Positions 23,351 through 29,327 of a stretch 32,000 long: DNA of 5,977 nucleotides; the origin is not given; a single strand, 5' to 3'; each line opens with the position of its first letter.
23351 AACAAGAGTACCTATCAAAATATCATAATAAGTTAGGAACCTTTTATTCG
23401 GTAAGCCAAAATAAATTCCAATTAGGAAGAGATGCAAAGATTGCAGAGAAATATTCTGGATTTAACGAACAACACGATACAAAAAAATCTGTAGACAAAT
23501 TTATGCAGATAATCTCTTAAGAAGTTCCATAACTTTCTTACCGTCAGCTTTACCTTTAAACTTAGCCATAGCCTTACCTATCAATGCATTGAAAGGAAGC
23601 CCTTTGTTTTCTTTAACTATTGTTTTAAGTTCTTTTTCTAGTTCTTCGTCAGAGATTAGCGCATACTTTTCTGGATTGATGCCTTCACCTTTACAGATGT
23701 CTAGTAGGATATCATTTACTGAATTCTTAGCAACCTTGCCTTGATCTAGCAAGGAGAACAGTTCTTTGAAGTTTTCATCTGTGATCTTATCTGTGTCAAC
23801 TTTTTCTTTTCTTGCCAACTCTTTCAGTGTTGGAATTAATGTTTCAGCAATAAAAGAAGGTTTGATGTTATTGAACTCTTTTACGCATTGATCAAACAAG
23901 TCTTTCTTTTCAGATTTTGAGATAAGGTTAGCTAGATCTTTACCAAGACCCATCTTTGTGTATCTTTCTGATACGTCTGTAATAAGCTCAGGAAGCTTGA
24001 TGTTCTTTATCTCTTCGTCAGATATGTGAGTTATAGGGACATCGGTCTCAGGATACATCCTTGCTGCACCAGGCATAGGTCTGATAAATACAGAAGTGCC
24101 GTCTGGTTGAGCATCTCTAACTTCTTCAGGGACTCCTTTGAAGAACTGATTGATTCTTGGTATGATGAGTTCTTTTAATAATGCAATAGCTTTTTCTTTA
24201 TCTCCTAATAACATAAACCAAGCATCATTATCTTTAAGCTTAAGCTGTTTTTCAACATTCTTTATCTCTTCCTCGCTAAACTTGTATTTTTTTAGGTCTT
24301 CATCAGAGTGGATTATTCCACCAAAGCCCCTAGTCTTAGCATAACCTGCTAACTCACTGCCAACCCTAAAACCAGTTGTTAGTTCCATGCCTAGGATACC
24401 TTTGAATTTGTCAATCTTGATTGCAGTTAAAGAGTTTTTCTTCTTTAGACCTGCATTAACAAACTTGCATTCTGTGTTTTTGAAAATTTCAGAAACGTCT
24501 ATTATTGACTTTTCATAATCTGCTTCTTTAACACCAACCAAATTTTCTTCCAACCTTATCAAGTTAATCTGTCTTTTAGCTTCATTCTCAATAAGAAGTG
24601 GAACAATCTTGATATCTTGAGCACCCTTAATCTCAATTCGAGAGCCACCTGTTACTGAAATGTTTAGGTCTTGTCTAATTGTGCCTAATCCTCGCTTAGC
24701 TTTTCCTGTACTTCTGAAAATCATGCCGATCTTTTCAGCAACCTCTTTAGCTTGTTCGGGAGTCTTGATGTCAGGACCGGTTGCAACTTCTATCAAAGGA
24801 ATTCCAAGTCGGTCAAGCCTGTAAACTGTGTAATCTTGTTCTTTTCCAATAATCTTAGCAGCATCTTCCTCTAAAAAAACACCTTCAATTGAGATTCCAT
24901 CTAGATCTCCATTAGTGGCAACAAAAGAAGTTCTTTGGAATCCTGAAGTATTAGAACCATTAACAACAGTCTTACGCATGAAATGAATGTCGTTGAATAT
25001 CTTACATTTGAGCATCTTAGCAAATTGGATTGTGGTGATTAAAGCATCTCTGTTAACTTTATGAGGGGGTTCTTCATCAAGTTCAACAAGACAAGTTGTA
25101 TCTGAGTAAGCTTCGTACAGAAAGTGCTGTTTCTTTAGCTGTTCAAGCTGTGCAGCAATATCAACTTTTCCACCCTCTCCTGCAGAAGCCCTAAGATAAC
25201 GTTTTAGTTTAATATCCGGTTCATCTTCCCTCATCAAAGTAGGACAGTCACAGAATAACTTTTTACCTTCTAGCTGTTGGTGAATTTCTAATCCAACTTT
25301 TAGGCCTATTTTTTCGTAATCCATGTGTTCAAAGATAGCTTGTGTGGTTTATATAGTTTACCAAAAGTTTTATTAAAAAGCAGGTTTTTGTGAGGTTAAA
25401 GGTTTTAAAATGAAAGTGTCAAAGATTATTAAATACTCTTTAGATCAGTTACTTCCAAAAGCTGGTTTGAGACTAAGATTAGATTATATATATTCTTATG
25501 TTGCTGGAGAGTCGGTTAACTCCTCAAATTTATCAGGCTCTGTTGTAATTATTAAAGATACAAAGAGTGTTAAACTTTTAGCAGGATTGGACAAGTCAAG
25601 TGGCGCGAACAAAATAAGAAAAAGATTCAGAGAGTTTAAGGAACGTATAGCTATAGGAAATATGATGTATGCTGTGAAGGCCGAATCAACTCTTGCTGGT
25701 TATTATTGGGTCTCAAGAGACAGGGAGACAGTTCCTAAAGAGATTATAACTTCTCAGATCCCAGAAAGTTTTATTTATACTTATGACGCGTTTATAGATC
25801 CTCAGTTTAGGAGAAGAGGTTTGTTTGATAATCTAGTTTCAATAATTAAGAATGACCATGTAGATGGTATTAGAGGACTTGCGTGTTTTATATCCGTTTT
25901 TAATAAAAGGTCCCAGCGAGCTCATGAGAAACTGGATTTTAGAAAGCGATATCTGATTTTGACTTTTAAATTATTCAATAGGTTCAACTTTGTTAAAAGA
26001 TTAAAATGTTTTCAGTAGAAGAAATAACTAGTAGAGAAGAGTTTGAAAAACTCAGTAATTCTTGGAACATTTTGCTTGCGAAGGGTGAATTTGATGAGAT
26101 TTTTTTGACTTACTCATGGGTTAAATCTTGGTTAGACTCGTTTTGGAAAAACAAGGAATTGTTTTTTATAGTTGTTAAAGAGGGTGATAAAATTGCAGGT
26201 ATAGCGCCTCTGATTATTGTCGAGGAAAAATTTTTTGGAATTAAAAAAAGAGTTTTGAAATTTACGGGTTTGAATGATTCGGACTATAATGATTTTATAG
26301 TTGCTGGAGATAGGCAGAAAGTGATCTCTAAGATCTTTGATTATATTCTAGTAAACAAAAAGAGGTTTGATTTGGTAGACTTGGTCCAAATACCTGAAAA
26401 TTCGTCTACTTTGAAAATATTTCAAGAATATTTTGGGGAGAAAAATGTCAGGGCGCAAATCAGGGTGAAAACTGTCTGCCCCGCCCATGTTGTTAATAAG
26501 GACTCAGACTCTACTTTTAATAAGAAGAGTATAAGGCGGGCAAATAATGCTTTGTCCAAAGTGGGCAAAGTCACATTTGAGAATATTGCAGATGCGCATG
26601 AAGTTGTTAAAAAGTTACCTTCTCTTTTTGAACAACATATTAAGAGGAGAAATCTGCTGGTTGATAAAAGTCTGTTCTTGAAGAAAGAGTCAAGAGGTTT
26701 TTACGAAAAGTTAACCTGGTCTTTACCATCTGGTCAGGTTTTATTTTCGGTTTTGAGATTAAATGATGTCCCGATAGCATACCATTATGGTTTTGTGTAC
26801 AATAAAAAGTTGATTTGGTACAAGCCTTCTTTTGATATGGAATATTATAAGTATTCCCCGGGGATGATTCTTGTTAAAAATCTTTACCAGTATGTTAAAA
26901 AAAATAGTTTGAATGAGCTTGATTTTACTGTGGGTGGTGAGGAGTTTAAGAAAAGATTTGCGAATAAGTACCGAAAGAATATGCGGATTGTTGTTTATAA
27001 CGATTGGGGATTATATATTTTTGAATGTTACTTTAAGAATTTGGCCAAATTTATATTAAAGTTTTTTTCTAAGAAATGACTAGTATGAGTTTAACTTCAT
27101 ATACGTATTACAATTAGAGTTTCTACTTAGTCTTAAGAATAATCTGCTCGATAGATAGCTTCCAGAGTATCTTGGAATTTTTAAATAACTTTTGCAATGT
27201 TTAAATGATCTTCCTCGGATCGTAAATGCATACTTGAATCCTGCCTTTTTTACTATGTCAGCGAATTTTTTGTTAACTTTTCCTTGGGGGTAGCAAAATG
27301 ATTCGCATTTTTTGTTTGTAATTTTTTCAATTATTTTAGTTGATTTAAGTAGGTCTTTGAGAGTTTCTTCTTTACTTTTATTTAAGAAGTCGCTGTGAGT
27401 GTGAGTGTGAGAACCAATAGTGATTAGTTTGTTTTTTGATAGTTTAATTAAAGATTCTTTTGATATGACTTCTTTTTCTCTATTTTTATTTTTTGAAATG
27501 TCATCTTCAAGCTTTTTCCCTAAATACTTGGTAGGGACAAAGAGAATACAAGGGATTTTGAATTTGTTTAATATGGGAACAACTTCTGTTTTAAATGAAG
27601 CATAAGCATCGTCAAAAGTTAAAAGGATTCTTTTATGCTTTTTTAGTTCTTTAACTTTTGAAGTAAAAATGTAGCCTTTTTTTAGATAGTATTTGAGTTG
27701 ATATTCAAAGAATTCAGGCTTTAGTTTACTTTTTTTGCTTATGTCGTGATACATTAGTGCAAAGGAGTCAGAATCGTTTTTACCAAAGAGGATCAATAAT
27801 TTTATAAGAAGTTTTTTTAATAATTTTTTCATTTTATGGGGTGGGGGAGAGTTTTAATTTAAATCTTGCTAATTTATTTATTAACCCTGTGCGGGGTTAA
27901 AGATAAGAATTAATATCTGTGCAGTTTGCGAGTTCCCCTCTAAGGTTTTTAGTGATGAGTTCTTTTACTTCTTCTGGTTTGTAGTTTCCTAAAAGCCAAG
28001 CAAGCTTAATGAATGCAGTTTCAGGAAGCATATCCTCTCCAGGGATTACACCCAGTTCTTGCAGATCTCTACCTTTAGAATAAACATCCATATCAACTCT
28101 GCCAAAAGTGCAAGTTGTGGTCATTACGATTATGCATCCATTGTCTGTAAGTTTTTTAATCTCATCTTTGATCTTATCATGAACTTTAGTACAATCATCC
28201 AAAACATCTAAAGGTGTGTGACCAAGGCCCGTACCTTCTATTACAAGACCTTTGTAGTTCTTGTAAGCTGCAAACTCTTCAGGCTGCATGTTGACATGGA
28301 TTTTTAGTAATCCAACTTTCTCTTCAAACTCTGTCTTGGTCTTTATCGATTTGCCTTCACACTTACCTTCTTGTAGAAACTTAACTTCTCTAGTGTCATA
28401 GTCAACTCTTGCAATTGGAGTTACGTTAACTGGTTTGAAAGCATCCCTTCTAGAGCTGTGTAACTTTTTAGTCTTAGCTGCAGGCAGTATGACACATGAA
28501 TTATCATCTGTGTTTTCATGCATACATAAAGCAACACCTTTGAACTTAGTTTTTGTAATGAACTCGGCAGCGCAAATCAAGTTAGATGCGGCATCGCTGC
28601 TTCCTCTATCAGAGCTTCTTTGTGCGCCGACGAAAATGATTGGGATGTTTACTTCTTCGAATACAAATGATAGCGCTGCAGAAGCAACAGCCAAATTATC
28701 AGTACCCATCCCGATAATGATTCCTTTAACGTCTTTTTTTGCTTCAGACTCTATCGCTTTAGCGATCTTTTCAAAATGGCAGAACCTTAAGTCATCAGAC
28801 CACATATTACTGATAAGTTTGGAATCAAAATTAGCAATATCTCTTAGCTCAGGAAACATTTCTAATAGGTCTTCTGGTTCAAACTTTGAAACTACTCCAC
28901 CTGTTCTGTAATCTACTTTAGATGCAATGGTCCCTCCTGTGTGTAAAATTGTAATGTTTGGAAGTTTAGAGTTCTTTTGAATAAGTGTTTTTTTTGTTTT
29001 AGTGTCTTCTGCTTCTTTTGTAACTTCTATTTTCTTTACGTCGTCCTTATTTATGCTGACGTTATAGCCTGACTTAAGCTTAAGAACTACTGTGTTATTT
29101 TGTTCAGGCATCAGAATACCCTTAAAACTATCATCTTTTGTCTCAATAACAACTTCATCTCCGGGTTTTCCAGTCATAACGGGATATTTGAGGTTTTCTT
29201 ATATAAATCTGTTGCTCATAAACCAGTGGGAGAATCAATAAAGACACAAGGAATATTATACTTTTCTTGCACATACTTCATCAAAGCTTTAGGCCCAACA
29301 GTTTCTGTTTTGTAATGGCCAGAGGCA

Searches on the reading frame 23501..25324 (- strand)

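Call 71: search_protein_families(library=pfam, proteins=[window:23501-25324:-], max_evalue=0.001)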
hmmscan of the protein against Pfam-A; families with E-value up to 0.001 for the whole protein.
window:23501-25324:- (607 aa): 3 families
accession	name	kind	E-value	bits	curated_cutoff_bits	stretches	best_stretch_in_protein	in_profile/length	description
PF02934.20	GatB_N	-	2.8e-53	181.3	23.4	1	9-439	2-276/277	GatB/GatE catalytic domain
PF02637.23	GatB_Yqey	-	3.6e-14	53.3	27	1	475-604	1-146/148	GatB domain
PF02938.19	GAD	-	2.9e-06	27.9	23.4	1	293-380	5-92/95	GAD domain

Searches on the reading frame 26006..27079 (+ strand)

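Call 7: search_protein_families(library=ncbifam, proteins=[window:26006-27079:+], max_evalue=0.001)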
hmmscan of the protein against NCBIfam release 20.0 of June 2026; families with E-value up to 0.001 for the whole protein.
window:26006-27079:+ (357 aa): 0 families

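Call 8: search_protein_families(library=pfam, proteins=[window:26006-27079:+], max_evalue=0.001)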
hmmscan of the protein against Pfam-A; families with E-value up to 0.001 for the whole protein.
window:26006-27079:+ (357 aa): 1 family
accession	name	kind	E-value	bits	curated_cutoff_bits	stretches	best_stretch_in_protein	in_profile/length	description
PF13480.13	Acetyltransf_6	-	5.9e-24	85.3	22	1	173-316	4-143/143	Acetyltransferase (GNAT) domain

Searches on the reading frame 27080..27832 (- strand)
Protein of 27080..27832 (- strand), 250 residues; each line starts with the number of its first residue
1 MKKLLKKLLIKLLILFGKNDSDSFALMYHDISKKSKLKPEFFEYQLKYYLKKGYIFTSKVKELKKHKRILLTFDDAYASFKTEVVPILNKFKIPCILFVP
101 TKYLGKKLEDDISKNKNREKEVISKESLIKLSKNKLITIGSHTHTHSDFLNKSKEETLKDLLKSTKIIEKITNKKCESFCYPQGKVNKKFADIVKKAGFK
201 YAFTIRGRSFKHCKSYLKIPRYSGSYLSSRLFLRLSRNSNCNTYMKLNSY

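Call 7: search_protein_families(library=ncbifam, proteins=[window:27080-27832:-], max_evalue=0.001)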
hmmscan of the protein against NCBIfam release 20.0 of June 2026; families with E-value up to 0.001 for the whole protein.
window:27080-27832:- (250 aa): 9 families
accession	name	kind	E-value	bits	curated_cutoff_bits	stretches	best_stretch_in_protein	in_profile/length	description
TIGR03938.2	deacetyl_PgaB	equivalog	5.1e-23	81.2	321.9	2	65-145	62-144/621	poly-beta-1,6-N-acetyl-D-glucosamine N-deacetylase PgaB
TIGR03933.1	PIA_icaB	equivalog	7.4e-18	65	248.35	1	59-221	64-226/245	intercellular adhesin biosynthesis polysaccharide N-deacetylase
NF011177.0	PRK14582.1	equivalog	1.4e-14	53.3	923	1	66-145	106-187/671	poly-beta-1,6-N-acetyl-D-glucosamine N-deacetylase PgaB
TIGR02764.1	spore_ybaN_pdaB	equivalog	8.1e-13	48.6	237.4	1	65-201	4-123/191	polysaccharide deacetylase family sporulation protein PdaB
NF011176.0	PRK14581.1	equivalog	2e-11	42.8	1091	1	66-146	106-188/673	poly-beta-1,6-N-acetyl-D-glucosamine N-deacetylase PgaB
TIGR02884.1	spore_pdaA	equivalog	2.6e-09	37.1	298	1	64-203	34-157/224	delta-lactam-biosynthetic de-N-acetylase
TIGR04243.1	nodulat_NodB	equivalog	1.3e-06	28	240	1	67-200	2-119/197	chitooligosaccharide deacetylase NodB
TIGR02873.1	spore_ylxY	hypoth_equivalog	6.7e-06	25.5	391.5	1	126-196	127-197/268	probable sporulation protein, polysaccharide deacetylase family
NF050820.1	PolSacchBiosHfsH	equivalog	9.2e-05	22.2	400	1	138-191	95-148/249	oligosaccharide deacetylase HfsH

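Call 8: search_protein_families(library=pfam, proteins=[window:27080-27832:-], max_evalue=0.001)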
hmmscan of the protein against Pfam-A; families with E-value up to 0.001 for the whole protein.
window:27080-27832:- (250 aa): 2 families
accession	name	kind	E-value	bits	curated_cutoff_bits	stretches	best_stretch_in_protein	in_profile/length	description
PF01522.26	Polysacc_deac_1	-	6.7e-26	91.1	23.1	1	64-201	4-123/124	Polysaccharide deacetylase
PF03065.20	Glyco_hydro_57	-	0.00011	22.1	21.2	1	78-204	81-171/291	Glycosyl hydrolase family 57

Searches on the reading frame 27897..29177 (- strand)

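Call 71: search_protein_families(library=pfam, proteins=[window:27897-29177:-], max_evalue=0.001)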
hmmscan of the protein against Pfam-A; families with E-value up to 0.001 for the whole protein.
window:27897-29177:- (426 aa): 3 families
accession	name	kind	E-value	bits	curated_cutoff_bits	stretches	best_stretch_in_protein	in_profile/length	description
PF00710.25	Asparaginase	-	3.7e-50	170.6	22.5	1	74-268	1-188/193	Asparaginase, N-terminal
PF17763.6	Asparaginase_C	-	6.5e-27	94.2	34.6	1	287-406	1-112/114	Glutaminase/Asparaginase C-terminal domain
PF18195.6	GatD_N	-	5.8e-14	51.6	25.7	1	4-52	2-53/54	GatD N-terminal domain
